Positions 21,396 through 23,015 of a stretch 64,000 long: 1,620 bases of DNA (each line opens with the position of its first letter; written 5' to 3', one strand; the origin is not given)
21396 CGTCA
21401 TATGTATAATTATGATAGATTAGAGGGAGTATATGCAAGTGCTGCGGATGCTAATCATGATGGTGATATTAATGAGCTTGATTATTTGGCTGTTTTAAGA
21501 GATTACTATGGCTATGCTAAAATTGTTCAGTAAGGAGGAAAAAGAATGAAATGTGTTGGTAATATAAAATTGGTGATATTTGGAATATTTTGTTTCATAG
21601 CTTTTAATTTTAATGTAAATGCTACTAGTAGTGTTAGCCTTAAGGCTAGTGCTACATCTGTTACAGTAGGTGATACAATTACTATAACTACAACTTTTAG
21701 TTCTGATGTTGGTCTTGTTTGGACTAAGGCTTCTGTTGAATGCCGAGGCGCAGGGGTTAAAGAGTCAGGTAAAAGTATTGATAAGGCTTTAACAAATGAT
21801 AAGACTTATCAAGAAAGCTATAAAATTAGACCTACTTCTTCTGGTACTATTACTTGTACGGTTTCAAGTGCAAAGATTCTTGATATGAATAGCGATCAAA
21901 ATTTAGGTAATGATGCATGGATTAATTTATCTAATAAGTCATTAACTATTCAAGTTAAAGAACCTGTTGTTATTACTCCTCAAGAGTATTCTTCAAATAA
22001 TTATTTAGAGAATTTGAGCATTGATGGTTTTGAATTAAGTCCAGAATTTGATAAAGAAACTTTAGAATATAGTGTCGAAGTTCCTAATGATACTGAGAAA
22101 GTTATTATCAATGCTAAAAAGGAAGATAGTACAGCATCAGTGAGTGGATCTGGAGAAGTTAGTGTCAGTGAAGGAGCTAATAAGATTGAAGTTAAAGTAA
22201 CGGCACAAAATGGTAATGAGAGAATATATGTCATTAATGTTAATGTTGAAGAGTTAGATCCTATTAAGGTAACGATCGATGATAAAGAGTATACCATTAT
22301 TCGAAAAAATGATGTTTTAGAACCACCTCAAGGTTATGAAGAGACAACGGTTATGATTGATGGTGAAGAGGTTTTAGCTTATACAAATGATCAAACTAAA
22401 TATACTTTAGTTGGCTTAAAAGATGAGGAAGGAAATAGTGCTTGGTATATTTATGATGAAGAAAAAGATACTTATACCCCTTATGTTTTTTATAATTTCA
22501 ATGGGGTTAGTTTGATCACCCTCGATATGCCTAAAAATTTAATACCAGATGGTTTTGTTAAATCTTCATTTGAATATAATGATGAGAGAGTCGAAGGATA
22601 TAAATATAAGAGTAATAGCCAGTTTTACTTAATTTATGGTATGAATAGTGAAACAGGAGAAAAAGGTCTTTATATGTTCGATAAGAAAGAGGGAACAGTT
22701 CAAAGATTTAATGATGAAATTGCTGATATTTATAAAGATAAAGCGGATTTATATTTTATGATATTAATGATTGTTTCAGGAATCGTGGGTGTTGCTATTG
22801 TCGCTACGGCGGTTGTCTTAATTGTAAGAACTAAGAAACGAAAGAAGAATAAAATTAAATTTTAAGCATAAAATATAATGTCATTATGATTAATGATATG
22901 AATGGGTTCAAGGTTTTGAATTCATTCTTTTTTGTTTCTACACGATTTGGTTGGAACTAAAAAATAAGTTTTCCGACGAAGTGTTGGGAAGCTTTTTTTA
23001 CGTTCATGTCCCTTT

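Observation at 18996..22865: Dockerin-bearing SH3b cell-wall-hydrolase-like protein adjacent to a membrane-anchored cadherin-like surface protein: possible two-protein cell-surface complex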

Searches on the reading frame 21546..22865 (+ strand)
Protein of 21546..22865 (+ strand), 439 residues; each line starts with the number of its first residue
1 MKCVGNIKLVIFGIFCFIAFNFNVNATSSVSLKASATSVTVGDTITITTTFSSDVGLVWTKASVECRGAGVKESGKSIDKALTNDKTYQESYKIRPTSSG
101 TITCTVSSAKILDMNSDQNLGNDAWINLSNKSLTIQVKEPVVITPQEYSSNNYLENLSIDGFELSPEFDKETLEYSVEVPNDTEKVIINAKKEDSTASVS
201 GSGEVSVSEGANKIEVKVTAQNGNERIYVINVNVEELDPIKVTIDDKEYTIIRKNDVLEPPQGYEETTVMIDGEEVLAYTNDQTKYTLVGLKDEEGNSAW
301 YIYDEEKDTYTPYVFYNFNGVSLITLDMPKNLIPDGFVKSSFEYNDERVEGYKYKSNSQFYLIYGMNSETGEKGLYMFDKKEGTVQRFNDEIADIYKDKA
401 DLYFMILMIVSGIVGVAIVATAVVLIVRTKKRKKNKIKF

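Call 3: search_protein_families(library=pfam, proteins=[window:21546-22865:+], max_evalue=1)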
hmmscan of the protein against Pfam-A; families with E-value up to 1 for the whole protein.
window:21546-22865:+ (439 aa): 7 families
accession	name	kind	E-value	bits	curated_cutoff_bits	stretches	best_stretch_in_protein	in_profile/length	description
PF12733.13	Cadherin-like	-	4.5e-12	46.7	24.2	1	155-233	2-87/89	Cadherin-like beta sandwich domain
PF13895.12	Ig_2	-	0.058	14.1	27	1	31-111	3-68/79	Immunoglobulin domain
PF15102.11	TMEM154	-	0.07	13.4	30.3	1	387-436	46-96/153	TMEM154 protein family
PF13584.12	BatD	-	0.19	12.9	24.1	1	34-111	3-78/92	BatD DUF11 like domain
PF09136.16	Glucodextran_B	-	0.39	11.1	27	1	184-234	31-81/83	Glucodextranase, domain B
PF00746.26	Gram_pos_anchor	-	0.65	10.5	20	1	409-434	18-43/43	LPXTG cell wall anchor motif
PF17996.7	CE2_N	-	0.69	10.5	27.9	0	259-291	36-71/108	Carbohydrate esterase 2 N-terminal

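Call 4: search_protein_families(library=ncbifam, proteins=[window:21546-22865:+], max_evalue=1)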
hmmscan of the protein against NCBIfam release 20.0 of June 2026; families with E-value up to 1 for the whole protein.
window:21546-22865:+ (439 aa): 1 family
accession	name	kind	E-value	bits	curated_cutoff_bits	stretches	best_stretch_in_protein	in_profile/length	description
NF041738.1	GG_III-CTERM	domain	0.84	9.6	22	0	408-434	2-28/28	GGIII-like transmembrane region-containing protein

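Call 5: search_solved_structures(query=window:21546-22865:+, max_evalue=10, show_alignments=2)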
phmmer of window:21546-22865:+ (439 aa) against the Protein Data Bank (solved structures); distinct sequences matched with E-value up to 10: 2.
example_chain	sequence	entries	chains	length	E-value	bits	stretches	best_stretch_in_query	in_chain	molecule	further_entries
5fp1_A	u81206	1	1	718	0.0092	18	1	33-135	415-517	TONB-DEPENDENT SIDEROPHORE RECEPTOR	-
6iyh_A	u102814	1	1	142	0.68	11.9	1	47-113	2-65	Alpha chain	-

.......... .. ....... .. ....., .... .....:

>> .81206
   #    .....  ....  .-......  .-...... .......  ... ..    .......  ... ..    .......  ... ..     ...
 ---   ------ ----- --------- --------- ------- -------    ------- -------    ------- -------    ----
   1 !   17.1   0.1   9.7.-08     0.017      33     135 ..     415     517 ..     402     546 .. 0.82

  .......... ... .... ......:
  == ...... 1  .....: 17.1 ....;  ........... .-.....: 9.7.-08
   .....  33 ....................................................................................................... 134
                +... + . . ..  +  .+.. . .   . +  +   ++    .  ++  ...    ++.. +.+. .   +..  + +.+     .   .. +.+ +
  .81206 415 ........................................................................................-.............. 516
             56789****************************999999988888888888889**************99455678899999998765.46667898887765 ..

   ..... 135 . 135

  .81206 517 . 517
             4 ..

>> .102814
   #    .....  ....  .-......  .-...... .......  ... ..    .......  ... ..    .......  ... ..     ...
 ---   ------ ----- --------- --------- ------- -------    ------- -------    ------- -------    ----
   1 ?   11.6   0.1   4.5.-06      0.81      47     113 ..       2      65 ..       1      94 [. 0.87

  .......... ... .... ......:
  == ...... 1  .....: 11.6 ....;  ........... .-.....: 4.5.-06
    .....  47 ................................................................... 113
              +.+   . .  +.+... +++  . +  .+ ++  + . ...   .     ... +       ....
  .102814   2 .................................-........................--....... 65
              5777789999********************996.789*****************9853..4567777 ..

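Call 7: find_homologous_proteins(query=window:21546-22865:+)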
Query window:21546-22865:+ (439 aa): 568 proteins with E <= 0.001 among 8000 candidates; the best 120 are listed.
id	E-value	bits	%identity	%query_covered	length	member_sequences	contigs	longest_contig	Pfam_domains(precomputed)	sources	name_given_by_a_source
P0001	2.3e-279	944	98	100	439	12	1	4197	PF12733.14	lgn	-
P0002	6.6e-215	732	78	98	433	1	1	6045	PF12733.14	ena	-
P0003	8.5e-215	731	77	98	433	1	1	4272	PF12733.14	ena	-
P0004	9.9e-215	731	78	98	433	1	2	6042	PF12733.14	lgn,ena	-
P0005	1.0e-214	731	78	98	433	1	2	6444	PF12733.14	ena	-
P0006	1.1e-214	731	78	98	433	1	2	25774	PF12733.14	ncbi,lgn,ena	-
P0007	2.1e-214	730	77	98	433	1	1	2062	PF12733.14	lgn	-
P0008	2.4e-214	730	77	98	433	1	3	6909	PF12733.14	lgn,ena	-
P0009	3.1e-214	729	77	98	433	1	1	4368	PF12733.14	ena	-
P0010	6.4e-214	728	77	98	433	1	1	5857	PF12733.14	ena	-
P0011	8.5e-214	728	78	98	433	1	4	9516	PF12733.14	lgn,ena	-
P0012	9.1e-214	728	77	98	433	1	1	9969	PF12733.14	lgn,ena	-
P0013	1.4e-213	727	76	98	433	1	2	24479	PF12733.14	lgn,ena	-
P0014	1.5e-213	727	77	98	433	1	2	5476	PF12733.14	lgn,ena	-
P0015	2.1e-213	727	77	98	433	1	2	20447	PF12733.14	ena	-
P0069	1.5e-115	404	48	99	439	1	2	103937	PF12733.14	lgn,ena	-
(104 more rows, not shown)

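Call 9: find_encoding_contigs(protein=P0069, flank=8000, max_places=2)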
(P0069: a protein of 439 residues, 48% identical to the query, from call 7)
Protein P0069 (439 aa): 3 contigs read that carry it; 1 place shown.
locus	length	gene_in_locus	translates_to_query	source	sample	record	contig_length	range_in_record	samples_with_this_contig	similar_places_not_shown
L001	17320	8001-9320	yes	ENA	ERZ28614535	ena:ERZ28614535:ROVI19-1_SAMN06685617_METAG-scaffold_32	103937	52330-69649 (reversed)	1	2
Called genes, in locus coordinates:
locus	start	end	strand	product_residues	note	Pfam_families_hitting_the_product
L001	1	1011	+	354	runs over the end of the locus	PF14286:DHHW (faint)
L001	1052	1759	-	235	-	PF02308:MgtC, PF21770:MgtC_SapB_C (weak)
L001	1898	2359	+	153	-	-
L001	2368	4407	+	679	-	PF00990:GGDEF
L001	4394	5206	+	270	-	PF03631:Virul_fac_BrkB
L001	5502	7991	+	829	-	PF08239:SH3_3 (faint), PF12733:Cadherin-like, PF00404:Dockerin_1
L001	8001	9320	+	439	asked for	PF12733:Cadherin-like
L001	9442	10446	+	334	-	PF02424:ApbE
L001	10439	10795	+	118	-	PF07009:NusG_II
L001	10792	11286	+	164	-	PF07456:Hpre_diP_synt_I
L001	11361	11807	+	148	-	PF04205:FMN_bind (weak)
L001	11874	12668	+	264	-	-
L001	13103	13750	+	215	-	PF04239:DUF421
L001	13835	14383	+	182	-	PF10628:CotE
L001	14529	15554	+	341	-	PF17761:DUF1016_N, PF06250:YhcG_C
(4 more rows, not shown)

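Call 14: find_related_loci(query=A1, collection=genome_contigs, flank=10000)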
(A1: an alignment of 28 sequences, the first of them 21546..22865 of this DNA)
Query A1 (439 aa) in genome_contigs; peptide patterns used: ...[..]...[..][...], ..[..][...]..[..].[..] (x = any residue, [..] = any of these).
312 stretches matched a pattern; 224 encode a relative of the query (tblastn E <= 1e-3); the best 80 are kept; 80 distinct loci.
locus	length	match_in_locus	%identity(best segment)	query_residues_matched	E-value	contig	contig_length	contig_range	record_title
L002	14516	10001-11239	71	7-425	0e+0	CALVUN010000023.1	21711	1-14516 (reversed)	MAG: uncultured Bacilli bacterium isolate E24__bin45 genome assembly, contig: E24__k127_4431676, whole genome shotgun se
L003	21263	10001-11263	52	8-432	7e-134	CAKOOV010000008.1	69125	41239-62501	MAG: uncultured Bacilli bacterium isolate REFINED_METABAT215_TOP10_CONTIGS_1500_ASSEMBLY_K77_MERGED__Hadza_PheChl_Fiber-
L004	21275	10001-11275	52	8-438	3e-129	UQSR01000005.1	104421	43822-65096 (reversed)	uncultured Tenericutes bacterium isolate UMGS610 genome assembly, contig: NODE_54_length_104421_cov_9.427381, whole geno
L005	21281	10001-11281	51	1-435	2e-125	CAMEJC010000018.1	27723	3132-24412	MAG: uncultured Tenericutes bacterium isolate SRR15057922_bin.2_metaWRAP_v1.3_MAG genome assembly, contig: ERZ10407413.6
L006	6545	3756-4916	52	42-432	5e-123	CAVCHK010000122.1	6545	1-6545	Paludibacteraceae bacterium isolate G02611-L1_cleanbin_000020 genome assembly, contig: Spades_G02611-L1_contig_3243, who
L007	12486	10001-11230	48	12-426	1e-119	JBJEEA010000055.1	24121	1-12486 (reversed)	MAG: Bacilli bacterium isolate LOHA26_bin.017 NODE_951_length_24121_cov_10.315133, whole genome shotgun sequence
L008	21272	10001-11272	46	2-426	4e-117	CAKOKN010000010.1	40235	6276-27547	MAG: uncultured Bacilli bacterium isolate REFINED_METABAT215_TOP10_CONTIGS_1500_ASSEMBLY_K77_MERGED__Hadza_MoBio_hadza-E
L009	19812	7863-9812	47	7-413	1e-116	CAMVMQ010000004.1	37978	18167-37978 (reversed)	MAG TPA_asm: uncultured Bacillales bacterium isolate SRR8387715_bin.84_metaWRAP_v1.3_MAG genome assembly, contig: ERZ142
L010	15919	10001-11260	48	8-431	5e-116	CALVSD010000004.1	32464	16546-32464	MAG: uncultured Bacilli bacterium isolate BRZ_EV__bin65 genome assembly, contig: BRZ_EV__NODE_1536_length_32464_cov_10.9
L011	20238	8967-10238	46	8-426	4e-115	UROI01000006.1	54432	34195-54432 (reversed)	uncultured Tenericutes bacterium isolate UMGS1185 genome assembly, contig: NODE_148_length_54432_cov_12.250179, whole ge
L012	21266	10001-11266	46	10-426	6e-115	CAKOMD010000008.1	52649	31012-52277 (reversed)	MAG: uncultured Bacilli bacterium isolate REFINED_METABAT215_TOP10_CONTIGS_1500_ASSEMBLY_K77_MERGED__Nepal_MoBio_Fiber-H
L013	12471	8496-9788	48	6-431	9e-115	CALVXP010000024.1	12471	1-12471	MAG: uncultured Bacilli bacterium isolate BRZ_GA__bin18 genome assembly, contig: BRZ_GA__NODE_7123_length_12471_cov_8.84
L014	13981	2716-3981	46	9-426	5e-114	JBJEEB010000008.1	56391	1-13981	MAG: Bacilli bacterium isolate LOHA07_bin.021 NODE_124_length_56391_cov_10.585611, whole genome shotgun sequence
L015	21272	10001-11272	45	8-426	4e-114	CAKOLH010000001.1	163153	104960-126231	MAG: uncultured Bacilli bacterium isolate REFINED_METABAT215_TOP10_CONTIGS_1500_ASSEMBLY_K77_MERGED__Hadza_MoBio_hadza-A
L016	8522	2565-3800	50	26-431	2e-113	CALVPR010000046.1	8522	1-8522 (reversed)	MAG: uncultured Bacilli bacterium isolate BRZ_EF__bin109 genome assembly, contig: BRZ_EF__NODE_10886_length_8522_cov_10.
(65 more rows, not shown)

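Call 86: search_protein_families(library=pfam, alignment_id=A8, max_evalue=0.001)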
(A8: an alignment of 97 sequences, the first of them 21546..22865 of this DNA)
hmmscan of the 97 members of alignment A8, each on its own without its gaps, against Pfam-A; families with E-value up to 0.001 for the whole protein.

A. member 1, window:21546-22865:+ (439 aa): 1 family
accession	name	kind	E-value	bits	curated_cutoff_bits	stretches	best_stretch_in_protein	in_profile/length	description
PF12733.13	Cadherin-like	-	4.5e-12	46.7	24.2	1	155-233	2-87/89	Cadherin-like beta sandwich domain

B. families by the number of members that match (of 97 scanned): 12 families
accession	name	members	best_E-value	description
PF12733.13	Cadherin-like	90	5.4e-15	Cadherin-like beta sandwich domain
PF00963.24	Cohesin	36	4.5e-10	Cohesin domain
PF13584.12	BatD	20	4.5e-06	BatD DUF11 like domain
PF15102.11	TMEM154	2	6.4e-05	TMEM154 protein family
PF09394.16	Inhibitor_I42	2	8.7e-05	Chagasin family peptidase inhibitor I42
PF09479.16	Flg_new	1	8.9e-15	Listeria-Bacteroides repeat domain (List_Bact_rpt)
PF03054.22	tRNA_Me_trans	1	4.3e-10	tRNA methyl transferase HUP domain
PF22251.1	PFF1_TM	1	2.9e-05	Vacuolar membrane protease, transmembrane domain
PF14584.11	DUF4446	1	4.7e-05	Protein of unknown function (DUF4446)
PF00365.25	PFK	1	0.00037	Phosphofructokinase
PF08374.16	Protocadherin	1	0.00061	Protocadherin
PF12974.12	Phosphonate-bd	1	0.00093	ABC transporter, phosphonate, periplasmic substrate-binding protein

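Call 98: search_protein_families(library=phrogs, proteins=[window:21546-22865:+], max_evalue=0.001)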
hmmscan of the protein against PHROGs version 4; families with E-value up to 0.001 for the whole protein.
window:21546-22865:+ (439 aa): 0 families
